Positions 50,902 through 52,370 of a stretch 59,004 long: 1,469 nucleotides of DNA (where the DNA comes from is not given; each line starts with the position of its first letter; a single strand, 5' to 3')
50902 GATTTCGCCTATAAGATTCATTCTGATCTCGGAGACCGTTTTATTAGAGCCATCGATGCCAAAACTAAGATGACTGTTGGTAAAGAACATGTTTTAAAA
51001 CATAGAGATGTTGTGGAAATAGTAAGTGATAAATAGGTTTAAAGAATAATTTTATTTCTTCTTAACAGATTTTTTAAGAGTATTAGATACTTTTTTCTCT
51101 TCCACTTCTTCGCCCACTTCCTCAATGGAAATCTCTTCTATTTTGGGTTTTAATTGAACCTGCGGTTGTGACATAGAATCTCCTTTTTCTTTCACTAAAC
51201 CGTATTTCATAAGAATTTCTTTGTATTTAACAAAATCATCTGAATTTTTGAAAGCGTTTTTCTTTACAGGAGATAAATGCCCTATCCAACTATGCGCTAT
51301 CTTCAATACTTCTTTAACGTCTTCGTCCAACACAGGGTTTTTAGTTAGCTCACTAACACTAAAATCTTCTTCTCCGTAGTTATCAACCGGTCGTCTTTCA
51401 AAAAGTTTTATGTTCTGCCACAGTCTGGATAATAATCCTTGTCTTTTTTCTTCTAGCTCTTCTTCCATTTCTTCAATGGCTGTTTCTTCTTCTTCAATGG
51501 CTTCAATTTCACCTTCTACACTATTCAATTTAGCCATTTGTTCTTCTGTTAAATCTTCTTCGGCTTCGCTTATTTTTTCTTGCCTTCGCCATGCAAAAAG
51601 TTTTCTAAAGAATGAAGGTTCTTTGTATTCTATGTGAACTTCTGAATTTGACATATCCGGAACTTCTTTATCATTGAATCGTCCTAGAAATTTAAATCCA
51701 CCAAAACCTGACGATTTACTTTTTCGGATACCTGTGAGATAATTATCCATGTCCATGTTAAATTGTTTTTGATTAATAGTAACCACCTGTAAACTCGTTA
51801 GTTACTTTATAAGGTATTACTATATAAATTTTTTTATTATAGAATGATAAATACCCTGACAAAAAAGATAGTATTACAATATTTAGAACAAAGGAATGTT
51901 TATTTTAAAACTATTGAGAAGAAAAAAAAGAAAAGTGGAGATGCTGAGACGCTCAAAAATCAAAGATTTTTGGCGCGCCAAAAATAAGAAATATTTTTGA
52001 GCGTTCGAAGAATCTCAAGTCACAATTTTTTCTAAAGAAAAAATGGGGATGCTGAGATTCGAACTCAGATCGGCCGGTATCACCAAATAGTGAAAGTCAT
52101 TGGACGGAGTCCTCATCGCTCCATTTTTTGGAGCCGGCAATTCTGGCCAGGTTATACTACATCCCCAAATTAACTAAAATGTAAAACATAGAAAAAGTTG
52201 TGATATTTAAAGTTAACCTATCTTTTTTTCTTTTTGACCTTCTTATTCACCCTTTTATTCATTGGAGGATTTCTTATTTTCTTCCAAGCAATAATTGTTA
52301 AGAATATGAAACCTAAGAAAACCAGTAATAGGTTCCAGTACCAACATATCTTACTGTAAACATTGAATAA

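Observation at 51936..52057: The same element architecture at tRNA-Trp, with compensatory changes that track the host tRNA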

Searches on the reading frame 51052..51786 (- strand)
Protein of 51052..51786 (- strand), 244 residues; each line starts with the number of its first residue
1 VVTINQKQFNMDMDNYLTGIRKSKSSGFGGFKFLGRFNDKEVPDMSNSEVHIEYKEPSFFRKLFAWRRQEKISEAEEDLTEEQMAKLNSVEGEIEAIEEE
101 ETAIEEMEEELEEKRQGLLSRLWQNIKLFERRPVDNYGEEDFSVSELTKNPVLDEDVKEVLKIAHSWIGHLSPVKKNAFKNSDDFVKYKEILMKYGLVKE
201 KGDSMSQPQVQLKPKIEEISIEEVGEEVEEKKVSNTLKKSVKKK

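Call 26: find_encoding_contigs(protein=window:51052-51786:-, flank=3000, max_places=10)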
Protein window:51052-51786:- (244 aa): 1 contig read that carries it; 1 place shown.
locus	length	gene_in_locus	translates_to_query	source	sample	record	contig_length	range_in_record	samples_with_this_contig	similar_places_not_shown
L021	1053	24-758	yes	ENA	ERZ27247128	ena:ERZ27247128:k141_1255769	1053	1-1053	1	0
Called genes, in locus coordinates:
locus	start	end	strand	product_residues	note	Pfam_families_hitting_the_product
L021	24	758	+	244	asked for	-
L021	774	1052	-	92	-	?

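Call 71: search_protein_families(library=pfam, proteins=[window:51052-51786:-], max_evalue=0.001)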
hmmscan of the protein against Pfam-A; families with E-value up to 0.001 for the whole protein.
window:51052-51786:- (244 aa): 0 families

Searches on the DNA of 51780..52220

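Call 30: search_rna_families(source=window, start=51780, end=52220, threshold=evalue, max_evalue=10)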
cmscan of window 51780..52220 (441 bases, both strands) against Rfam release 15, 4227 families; matches with E-value up to 10: 8.
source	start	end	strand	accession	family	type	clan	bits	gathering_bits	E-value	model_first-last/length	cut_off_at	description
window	52044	52166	-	RF00005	tRNA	Gene; tRNA;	CL00001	39.9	29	4.2e-07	1-71/71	no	tRNA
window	51884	51935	+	RF02982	gltS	Cis-reg;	-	17.1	47.5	9.3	1-105/105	no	gltS RNA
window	51953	52044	+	RF01742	lactis-plasmid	Gene; sRNA;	-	16.6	70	5.9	1-106/106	no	lactis-plasmid RNA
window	52025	52208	-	RF02209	WT1-AS_7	Gene; lncRNA;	-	15.8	50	0.049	108-294/294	no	WT1 antisense RNA conserved region 7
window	51941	52065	+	RF00007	U12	Gene; snRNA; splicing;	CL00006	15.6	53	0.87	1-151/151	no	U12 minor spliceosomal RNA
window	52085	52203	+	RF02958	drum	Gene; sRNA;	-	15.3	43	2.1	1-112/112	no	drum RNA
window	51949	52008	+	RF00161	nos_TCE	Cis-reg;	-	14.5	60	5.3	1-64/64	no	Nanos 3' UTR translation control element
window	51915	51955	+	RF01128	sR43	Gene; snRNA; snoRNA; CD-box;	-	10.7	45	3.7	1-56/56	no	Small nucleolar RNA sR42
